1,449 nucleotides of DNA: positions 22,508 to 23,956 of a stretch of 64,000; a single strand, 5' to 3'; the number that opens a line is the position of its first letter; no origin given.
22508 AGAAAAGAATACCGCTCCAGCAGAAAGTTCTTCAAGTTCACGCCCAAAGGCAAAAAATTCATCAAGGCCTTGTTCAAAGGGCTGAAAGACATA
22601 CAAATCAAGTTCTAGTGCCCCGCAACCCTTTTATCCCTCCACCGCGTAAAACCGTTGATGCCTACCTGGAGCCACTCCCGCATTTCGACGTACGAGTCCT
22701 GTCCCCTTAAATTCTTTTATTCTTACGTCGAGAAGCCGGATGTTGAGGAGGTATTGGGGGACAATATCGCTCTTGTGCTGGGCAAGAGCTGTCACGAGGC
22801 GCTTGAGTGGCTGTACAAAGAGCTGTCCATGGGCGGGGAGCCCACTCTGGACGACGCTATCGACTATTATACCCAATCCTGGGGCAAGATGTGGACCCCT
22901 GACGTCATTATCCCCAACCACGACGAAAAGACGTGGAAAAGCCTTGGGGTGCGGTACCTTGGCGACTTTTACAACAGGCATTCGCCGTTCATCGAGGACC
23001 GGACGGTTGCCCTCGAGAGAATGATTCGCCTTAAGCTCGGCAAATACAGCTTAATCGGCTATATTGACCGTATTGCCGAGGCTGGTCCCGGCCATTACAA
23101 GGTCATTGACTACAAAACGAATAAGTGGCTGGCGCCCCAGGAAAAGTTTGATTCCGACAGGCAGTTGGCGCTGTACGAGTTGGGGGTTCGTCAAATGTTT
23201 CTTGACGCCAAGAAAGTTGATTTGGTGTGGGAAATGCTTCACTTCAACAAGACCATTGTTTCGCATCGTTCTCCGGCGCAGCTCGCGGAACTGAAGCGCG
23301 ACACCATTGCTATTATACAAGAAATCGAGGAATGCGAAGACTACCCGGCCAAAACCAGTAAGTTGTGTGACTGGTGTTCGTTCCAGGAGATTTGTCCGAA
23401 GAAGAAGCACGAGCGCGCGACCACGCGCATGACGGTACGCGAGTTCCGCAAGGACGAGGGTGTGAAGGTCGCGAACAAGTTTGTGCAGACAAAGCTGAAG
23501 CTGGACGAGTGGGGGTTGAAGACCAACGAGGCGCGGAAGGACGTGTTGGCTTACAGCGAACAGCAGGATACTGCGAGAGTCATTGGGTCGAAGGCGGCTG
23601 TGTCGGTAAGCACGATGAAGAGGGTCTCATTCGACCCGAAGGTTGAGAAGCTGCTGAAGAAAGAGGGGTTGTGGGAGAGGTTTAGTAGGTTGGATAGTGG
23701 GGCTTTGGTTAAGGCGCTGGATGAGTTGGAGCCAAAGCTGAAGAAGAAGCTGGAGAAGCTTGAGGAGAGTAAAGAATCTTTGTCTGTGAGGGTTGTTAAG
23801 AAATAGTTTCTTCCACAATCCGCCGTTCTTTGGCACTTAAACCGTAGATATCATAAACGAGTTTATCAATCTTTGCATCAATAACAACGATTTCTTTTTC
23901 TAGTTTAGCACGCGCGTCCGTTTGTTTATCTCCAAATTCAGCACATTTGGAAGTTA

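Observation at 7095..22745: Eight orphan copies of the promoter plus 5' end of a Cas4-like nuclease gene, all co-oriented upstream of the single intact gene, diverging mainly at synonymous sites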

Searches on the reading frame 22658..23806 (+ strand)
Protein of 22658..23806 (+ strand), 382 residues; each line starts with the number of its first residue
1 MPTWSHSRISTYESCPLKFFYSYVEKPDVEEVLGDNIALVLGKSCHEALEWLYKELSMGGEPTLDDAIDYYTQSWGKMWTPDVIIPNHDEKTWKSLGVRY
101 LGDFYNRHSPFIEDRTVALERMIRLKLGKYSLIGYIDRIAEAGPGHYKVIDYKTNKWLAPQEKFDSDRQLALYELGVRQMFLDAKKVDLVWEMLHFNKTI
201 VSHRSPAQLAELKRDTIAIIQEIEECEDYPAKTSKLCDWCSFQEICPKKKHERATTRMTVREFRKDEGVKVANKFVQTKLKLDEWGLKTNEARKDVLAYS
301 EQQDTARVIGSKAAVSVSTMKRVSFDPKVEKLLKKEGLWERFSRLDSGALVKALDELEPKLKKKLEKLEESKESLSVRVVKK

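Call 10: search_protein_families(library=pfam, proteins=[window:22658-23806:+], max_evalue=0.01)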
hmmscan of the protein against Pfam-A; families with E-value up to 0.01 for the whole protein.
window:22658-23806:+ (382 aa): 1 family
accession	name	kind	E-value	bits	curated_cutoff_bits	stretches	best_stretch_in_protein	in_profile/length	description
PF12705.13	PDDEXK_1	-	3.9e-30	106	22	1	3-247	1-247/247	PD-(D/E)XK nuclease superfamily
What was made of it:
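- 22658..23806 (+): Intact PD-(D/E)XK, Cas4-like nuclease gene (382 aa). Pfam PF12705, E 4e-30 (call 10).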

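Call 15: find_encoding_contigs(protein=window:22658-23806:+, flank=10000, max_places=10)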
Protein window:22658-23806:+ (382 aa): no gene with exactly this product is on record in the collection.

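Call 16: find_related_loci(query=window:22658-23806:+, collection=genome_contigs, flank=10000)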
Query window:22658-23806:+ (382 aa) in genome_contigs; peptide patterns used: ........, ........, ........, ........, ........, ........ (x = any residue, [..] = any of these).
126 stretches matched a pattern; 1 encode a relative of the query (tblastn E <= 1e-3); 1 distinct loci.
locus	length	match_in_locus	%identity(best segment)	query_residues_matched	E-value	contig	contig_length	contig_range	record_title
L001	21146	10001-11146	81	1-382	0e+0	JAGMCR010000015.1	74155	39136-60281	MAG: Candidatus Iainarchaeum archaeon isolate RS_17_2 ZL495.bin.2.fa_15, whole genome shotgun sequence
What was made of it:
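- Tried and rejected: The genome-collection scan gave only one related locus (call 16).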

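Call 28: find_homologous_proteins(query=window:22658-23806:+, max_evalue=1e-10)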
Query window:22658-23806:+ (382 aa): 987 proteins with E <= 1e-10 among 5289 candidates; the best 120 are listed.
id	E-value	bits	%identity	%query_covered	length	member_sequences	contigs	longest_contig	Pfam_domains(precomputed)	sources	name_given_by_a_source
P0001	2.3e-256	868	100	100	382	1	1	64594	PF12705.14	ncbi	ncbi:RecB family exonuclease [archaeon]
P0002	4.4e-210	715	81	100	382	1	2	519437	PF12705.14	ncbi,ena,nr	ncbi:MAG: PD-(D/E)XK nuclease family protein [Candidatus Diapherotrites archaeon]|nr:PD-(D/E)XK nucl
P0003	1.6e-169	582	66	100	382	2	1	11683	PF12705.14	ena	-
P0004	1.5e-161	556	63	100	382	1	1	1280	PF12705.14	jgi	-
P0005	1.3e-124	434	50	100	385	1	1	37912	PF12705.14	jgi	jgi:putative RecB family exonuclease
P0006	8.1e-83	297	40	100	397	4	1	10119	PF12705.14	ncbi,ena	-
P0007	2.1e-77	279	38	96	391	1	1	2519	PF01930.24,PF12705.14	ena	-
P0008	5.8e-77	277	38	95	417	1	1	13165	PF12705.14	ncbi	-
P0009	1.8e-76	276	36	100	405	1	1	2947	PF12705.14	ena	-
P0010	3.0e-76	275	36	100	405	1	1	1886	PF12705.14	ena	-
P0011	3.3e-76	275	40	93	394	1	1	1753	PF12705.14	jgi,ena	-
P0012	9.8e-76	273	38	100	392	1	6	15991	PF12705.14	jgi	jgi:putative RecB family exonuclease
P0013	2.3e-75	272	40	100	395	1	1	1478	PF12705.14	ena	-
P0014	2.5e-74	269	39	93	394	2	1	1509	PF12705.14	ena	-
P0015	3.2e-74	268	40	96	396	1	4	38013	PF12705.14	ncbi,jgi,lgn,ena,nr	ncbi:MAG: PD-(D/E)XK nuclease family protein [Nanoarchaeota archaeon]|nr:PD-(D/E)XK nuclease family 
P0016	1.1e-73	267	37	100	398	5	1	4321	PF12705.14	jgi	-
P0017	1.2e-73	266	39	100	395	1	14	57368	PF12705.14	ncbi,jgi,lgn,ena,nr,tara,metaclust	ncbi:MAG: PD-(D/E)XK nuclease family protein [Candidatus Woesearchaeota archaeon]|jgi:putative RecB 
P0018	2.3e-73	265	37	98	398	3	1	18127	PF01930.24,PF12705.14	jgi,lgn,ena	-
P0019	4.0e-73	265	39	98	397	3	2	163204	PF12705.14,PF10926.15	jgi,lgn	jgi:putative RecB family exonuclease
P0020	4.2e-73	265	39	100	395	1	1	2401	PF12705.14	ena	-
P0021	5.7e-73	264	37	100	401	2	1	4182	PF12705.14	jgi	jgi:putative RecB family exonuclease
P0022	8.9e-73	264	36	100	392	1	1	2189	PF12705.14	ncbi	-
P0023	1.2e-72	263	37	100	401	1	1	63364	PF01930.24,PF12705.14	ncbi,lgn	-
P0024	1.4e-72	263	37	100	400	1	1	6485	PF12705.14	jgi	jgi:putative RecB family exonuclease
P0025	1.7e-72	263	38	93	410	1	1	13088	PF01930.24,PF12705.14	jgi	jgi:putative RecB family exonuclease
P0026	1.8e-72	263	36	100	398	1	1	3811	PF12705.14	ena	-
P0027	2.7e-72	262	38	96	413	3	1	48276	PF12705.14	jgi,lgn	-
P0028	5.3e-72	261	38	96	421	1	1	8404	PF12705.14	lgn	-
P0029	7.7e-72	260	38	99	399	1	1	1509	PF12705.14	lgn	-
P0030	9.0e-72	260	34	100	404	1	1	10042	PF12705.14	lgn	-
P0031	9.4e-72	260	40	96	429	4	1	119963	PF12705.14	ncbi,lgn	-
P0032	1.4e-71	260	40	97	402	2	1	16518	PF12705.14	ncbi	-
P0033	3.1e-71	259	38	93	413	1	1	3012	PF12705.14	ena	-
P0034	3.3e-71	258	37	92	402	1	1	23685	PF12705.14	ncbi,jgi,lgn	-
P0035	3.5e-71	258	36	100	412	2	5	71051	PF01930.24,PF12705.14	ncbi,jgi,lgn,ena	-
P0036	4.7e-71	258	38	98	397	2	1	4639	PF12705.14,PF10926.15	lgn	-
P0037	5.3e-71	258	38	97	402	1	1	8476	PF12705.14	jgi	jgi:putative RecB family exonuclease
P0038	6.6e-71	257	35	100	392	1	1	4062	PF01930.24,PF12705.14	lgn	-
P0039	1.1e-70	257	34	100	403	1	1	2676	PF12705.14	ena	-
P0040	1.2e-70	257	35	99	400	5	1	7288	PF12705.14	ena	-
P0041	1.3e-70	256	37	93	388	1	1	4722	PF12705.14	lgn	-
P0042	1.4e-70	256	36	100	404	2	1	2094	PF12705.14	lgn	-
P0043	2.9e-70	255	38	96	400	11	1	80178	PF12705.14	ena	-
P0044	3.3e-70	255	34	99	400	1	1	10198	PF12705.14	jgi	jgi:putative RecB family exonuclease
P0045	3.5e-70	255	37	96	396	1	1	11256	PF12705.14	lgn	-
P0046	4.1e-70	255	35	99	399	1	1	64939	PF12705.14,PF10926.15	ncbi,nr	ncbi:MAG: PD-(D/E)XK nuclease family protein [Candidatus Methanoperedens sp.]|nr:PD-(D/E)XK nuclease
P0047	5.0e-70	255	38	96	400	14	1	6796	PF12705.14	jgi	jgi:putative RecB family exonuclease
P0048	7.5e-70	254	37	100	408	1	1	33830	PF01930.24,PF12705.14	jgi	-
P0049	7.8e-70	254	38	93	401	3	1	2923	PF12705.14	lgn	-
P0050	7.8e-70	254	38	93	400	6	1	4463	PF12705.14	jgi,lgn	jgi:putative RecB family exonuclease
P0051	8.1e-70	254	38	93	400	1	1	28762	PF12705.14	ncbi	-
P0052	8.8e-70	254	38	96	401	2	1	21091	PF12705.14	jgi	jgi:putative RecB family exonuclease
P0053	9.2e-70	254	36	96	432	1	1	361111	PF01930.24,PF12705.14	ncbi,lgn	-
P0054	9.3e-70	254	38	93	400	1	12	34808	PF12705.14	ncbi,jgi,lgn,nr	ncbi:MAG TPA: PD-(D/E)XK nuclease family protein [Thermoplasmata archaeon]|nr:PD-(D/E)XK nuclease fa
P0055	9.6e-70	254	37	96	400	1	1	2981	PF12705.14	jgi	jgi:putative RecB family exonuclease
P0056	1.2e-69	253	37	93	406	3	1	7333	PF12705.14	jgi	jgi:putative RecB family exonuclease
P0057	1.4e-69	253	38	96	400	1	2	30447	PF12705.14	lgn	-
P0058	1.5e-69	253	37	92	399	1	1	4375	PF12705.14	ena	-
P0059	1.7e-69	253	36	100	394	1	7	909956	PF01930.24,PF12705.14,PF10926.15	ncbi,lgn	ncbi:MAG: PD-(D/E)XK nuclease family protein [Candidatus Woesearchaeota archaeon]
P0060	1.8e-69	253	34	100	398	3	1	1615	PF12705.14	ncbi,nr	ncbi:MAG: PD-(D/E)XK nuclease family protein [Candidatus Aenigmarchaeota archaeon]|nr:PD-(D/E)XK nuc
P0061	1.9e-69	253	38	93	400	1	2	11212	PF12705.14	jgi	jgi:putative RecB family exonuclease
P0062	2.5e-69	252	38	93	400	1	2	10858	PF12705.14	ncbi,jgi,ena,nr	ncbi:MAG: PD-(D/E)XK nuclease family protein [Euryarchaeota archaeon]|jgi:putative RecB family exonu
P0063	2.6e-69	252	36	96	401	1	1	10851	PF12705.14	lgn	-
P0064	2.9e-69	252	36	100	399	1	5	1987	PF12705.14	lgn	-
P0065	3.7e-69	252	37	96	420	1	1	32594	PF12705.14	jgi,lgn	-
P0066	3.7e-69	252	38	93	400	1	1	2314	PF12705.14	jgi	jgi:putative RecB family exonuclease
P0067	4.1e-69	252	35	100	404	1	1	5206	PF12705.14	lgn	-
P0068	4.2e-69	251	35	99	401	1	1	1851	PF12705.14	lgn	-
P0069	4.7e-69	251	37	100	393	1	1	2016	PF01930.24,PF12705.14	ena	-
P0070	4.8e-69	251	38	93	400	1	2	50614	PF12705.14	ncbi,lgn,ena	-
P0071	5.6e-69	251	37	93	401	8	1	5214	PF12705.14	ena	-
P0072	7.5e-69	251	37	96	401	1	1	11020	PF12705.14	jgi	jgi:putative RecB family exonuclease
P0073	1.0e-68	250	34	100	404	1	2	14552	PF12705.14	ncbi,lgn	-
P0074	1.2e-68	250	38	93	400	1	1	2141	PF12705.14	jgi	jgi:putative RecB family exonuclease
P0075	1.4e-68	250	38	93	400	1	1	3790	PF12705.14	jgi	jgi:putative RecB family exonuclease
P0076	1.4e-68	250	37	93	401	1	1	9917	PF12705.14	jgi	jgi:putative RecB family exonuclease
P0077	1.6e-68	250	37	100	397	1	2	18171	PF12705.14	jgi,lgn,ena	-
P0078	1.8e-68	249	37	98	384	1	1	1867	PF12705.14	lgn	-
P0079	1.8e-68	249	37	93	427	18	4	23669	PF12705.14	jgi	-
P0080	1.8e-68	249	37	99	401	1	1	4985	PF12705.14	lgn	-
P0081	2.2e-68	249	38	93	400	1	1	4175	PF12705.14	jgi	-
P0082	2.3e-68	249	37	95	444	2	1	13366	PF12705.14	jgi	jgi:putative RecB family exonuclease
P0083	2.3e-68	249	38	93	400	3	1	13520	PF12705.14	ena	-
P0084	2.6e-68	249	38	93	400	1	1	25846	PF12705.14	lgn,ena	-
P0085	2.8e-68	249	38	93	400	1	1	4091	PF12705.14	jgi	jgi:putative RecB family exonuclease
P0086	3.1e-68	249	38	98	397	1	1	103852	PF12705.14,PF10926.15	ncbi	-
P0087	3.9e-68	248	37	92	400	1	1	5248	PF12705.14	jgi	-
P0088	4.1e-68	248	39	99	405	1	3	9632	PF12705.14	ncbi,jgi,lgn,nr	ncbi:PD-(D/E)XK nuclease family protein [Candidatus Woesearchaeota archaeon]|nr:PD-(D/E)XK nuclease 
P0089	4.1e-68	248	36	100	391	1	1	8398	PF01930.24,PF12705.14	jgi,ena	-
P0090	4.7e-68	248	38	93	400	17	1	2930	PF12705.14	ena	-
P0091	4.9e-68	248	37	97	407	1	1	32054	PF12705.14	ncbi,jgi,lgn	-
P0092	5.6e-68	248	36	90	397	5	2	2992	PF01930.24,PF12705.14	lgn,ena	-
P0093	5.8e-68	248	35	100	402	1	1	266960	PF12705.14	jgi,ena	-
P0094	7.9e-68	247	36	99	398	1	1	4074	PF12705.14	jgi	-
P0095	8.1e-68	247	37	96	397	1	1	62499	PF12705.14,PF10926.15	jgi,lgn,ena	-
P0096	8.6e-68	247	37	90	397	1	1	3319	PF12705.14,PF10926.15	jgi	-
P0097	9.2e-68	247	38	93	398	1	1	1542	PF12705.14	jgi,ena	-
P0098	1.0e-67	247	37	93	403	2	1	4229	PF12705.14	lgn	-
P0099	1.1e-67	247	36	96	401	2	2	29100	PF12705.14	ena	-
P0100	1.1e-67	247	38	94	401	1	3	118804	PF12705.14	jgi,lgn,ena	jgi:putative RecB family exonuclease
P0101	1.5e-67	246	37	99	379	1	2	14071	PF12705.14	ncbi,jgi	jgi:putative RecB family exonuclease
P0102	1.5e-67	246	37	93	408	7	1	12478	PF12705.14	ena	-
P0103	1.9e-67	246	37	95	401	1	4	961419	PF12705.14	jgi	jgi:putative RecB family exonuclease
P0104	1.9e-67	246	35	100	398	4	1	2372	PF01930.24,PF12705.14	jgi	jgi:putative RecB family exonuclease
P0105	2.0e-67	246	38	93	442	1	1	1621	PF01930.24,PF12705.14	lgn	-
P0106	2.2e-67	246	36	97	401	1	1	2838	PF12705.14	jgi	-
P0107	2.4e-67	246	36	99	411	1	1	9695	PF12705.14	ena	-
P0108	2.5e-67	246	36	97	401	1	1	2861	PF12705.14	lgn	-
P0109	2.6e-67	246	34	99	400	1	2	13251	PF12705.14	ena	-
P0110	3.0e-67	245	37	93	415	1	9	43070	PF12705.14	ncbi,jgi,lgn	jgi:putative RecB family exonuclease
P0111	3.1e-67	245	37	96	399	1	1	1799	PF12705.14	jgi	jgi:putative RecB family exonuclease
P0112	3.4e-67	245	38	86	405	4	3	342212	PF12705.14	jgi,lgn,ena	-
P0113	3.5e-67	245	37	93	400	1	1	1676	PF12705.14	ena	-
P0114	3.6e-67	245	37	94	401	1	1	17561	PF12705.14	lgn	-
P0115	3.8e-67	245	36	96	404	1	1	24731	PF12705.14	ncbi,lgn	-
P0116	3.9e-67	245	36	99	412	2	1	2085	PF12705.14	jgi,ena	-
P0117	4.2e-67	245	34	100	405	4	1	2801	PF12705.14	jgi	-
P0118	4.5e-67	245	37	93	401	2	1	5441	PF12705.14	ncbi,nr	ncbi:MAG: PD-(D/E)XK nuclease family protein [Candidatus Thermoplasmatota archaeon]|nr:PD-(D/E)XK nu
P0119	6.4e-67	244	36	95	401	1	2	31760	PF12705.14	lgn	-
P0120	6.8e-67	244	36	92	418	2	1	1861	PF12705.14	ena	-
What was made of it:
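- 22658..23806 (+): 987 homologues across archaea (call 28).
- The nuclease family is widespread and conserved, so it makes a good anchor (call 28).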

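Call 29: find_encoding_contigs(protein=P0003, flank=10000, max_places=3)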
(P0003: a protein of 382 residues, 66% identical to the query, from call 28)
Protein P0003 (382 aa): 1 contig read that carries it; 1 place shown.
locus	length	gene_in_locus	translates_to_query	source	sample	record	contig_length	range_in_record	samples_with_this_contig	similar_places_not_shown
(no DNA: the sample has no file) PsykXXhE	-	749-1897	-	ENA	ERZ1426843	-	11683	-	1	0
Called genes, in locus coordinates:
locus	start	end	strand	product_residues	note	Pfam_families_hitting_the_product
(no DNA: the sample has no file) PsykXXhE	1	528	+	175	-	?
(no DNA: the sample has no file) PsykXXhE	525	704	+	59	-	-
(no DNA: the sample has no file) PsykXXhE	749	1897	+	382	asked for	PF12705:PDDEXK_1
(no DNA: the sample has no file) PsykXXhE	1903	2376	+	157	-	-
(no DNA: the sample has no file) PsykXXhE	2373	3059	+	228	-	PF00702:Hydrolase, PF12710:HAD (weak), PF13419:HAD_2, PF13242:Hydrolase_like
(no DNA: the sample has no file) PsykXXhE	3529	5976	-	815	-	PF01935:DUF87, PF19044:P-loop_TraG, PF12846:AAA_10 (weak)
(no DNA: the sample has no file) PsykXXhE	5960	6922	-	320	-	PF26593:TraC-like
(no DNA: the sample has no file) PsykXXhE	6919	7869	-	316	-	PF19590:TrbL_3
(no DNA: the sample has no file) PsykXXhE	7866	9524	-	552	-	-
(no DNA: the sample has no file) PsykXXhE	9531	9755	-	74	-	PF02466:Tim17 (faint), PF18895:T4SS_pilin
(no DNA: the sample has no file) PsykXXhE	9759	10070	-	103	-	PF18895:T4SS_pilin (weak)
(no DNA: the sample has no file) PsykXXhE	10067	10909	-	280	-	PF01555:N6_N4_Mtase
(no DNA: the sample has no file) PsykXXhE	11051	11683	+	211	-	?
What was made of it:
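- A 66%-identical nuclease has a T4SS-like gene cluster downstream, so mobile elements do use this gene's neighbourhood (call 29).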

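Call 30: find_encoding_contigs(protein=P0005, flank=10000, max_places=3)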
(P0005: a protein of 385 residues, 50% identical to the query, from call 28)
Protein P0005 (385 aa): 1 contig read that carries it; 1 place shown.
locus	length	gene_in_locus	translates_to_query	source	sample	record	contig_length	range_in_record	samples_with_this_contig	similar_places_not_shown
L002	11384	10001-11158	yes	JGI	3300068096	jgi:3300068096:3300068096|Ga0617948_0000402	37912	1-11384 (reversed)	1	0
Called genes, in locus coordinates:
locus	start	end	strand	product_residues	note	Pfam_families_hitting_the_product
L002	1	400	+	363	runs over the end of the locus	PF02163:Peptidase_M50, PF00571:CBS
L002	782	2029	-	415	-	PF12704:MacB_PCD, PF02687:FtsX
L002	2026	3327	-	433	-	PF07705:CARDB (faint), PF10633:NPCBM_assoc (faint)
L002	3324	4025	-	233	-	PF00005:ABC_tran, PF02463:SMC_N (faint), PF13304:AAA_21 (faint)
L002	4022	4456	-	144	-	-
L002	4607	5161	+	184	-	PF24034:DUF7343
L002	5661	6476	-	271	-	PF26498:DUF8164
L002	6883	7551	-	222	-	PF01555:N6_N4_Mtase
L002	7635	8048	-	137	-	-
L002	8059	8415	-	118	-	PF04307:YdjM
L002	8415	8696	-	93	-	PF00565:SNase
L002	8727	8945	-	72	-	-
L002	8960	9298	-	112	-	-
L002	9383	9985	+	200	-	PF19810:HFX_2341_N, PF22662:Csa3_N, PF23400:CARF_Card1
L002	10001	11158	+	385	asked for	PF12705:PDDEXK_1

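Call 51: find_encoding_contigs(protein=P0002, flank=10000, max_places=4)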
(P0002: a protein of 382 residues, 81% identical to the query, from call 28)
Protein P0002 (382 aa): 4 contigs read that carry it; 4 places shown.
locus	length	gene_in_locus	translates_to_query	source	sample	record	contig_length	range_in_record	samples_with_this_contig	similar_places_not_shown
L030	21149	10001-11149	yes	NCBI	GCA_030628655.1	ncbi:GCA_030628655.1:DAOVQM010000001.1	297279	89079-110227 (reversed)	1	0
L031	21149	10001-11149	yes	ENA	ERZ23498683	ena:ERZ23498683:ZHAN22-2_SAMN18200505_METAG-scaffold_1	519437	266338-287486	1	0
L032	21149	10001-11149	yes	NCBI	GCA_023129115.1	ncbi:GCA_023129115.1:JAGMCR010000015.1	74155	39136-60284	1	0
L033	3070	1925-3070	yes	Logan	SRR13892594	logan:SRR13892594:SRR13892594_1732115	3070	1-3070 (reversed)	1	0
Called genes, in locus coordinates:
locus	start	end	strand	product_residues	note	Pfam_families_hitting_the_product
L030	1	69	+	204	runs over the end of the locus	PF19502:DUF6036 (faint)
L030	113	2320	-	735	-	PF01022:HTH_5 (faint), PF04967:HTH_10 (faint), PF08279:HTH_11 (faint), PF12840:HTH_20 (faint), PF13412:HTH_24 (faint), PF21476:PF0610-like_N (faint)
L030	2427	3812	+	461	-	-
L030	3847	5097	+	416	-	-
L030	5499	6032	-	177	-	-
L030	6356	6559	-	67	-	-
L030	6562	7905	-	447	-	-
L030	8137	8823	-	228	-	-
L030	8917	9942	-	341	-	-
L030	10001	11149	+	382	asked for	PF12705:PDDEXK_1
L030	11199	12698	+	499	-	-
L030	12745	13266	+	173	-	-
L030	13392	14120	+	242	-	-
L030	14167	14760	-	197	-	-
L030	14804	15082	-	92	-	-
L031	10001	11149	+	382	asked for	PF12705:PDDEXK_1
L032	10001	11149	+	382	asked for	PF12705:PDDEXK_1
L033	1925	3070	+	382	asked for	PF12705:PDDEXK_1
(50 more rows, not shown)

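Call 57: search_solved_structures(query=window:22658-23806:+, max_evalue=0.01, show_alignments=1)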
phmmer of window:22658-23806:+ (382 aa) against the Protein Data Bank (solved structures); distinct sequences matched with E-value up to 0.01: 0.
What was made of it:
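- Tried and rejected: The PDB sequence search with the nuclease found nothing (call 57).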

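Call 59: find_encoding_contigs(protein=P0017, flank=10000, max_places=3)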
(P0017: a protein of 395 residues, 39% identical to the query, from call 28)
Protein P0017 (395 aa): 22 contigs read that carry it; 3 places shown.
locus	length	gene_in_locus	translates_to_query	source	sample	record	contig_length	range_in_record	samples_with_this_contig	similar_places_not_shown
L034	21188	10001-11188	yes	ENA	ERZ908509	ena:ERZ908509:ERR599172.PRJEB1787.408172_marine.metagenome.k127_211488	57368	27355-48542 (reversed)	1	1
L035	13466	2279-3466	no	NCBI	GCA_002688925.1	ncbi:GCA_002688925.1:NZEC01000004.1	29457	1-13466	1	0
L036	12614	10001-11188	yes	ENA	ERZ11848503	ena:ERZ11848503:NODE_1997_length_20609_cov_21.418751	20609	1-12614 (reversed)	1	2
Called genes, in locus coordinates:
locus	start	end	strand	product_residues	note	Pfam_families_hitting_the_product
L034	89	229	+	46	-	-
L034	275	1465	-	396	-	PF07690:MFS_1, PF12832:MFS_1_like, PF13347:MFS_2, PF11700:ATG22, PF07690:MFS_1, PF00083:Sugar_tr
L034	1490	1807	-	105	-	PF01648:ACPS, PF22624:AASDHPPT_N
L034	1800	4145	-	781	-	PF00501:AMP-binding, PF00550:PP-binding (weak), PF01553:Acyltransferase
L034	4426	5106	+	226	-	PF02535:Zip (faint)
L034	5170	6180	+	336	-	-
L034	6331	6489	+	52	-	PF23477:zf_Tbcl_2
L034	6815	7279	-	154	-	-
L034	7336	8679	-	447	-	PF00004:AAA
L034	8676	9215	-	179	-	-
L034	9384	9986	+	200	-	PF19810:HFX_2341_N, PF22662:Csa3_N, PF23400:CARF_Card1 (weak)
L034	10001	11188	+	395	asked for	PF12705:PDDEXK_1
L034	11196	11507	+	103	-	PF01451:LMWPc (faint)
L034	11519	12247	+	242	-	PF13482:RNase_H_2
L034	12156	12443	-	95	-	-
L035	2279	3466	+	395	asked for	PF12705:PDDEXK_1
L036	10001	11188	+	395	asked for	PF12705:PDDEXK_1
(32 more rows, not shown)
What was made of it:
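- On Bona fide CRISPR-associated Cas4: More distant homologues follow a CARF/Csa3-like gene (calls 30, 59).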
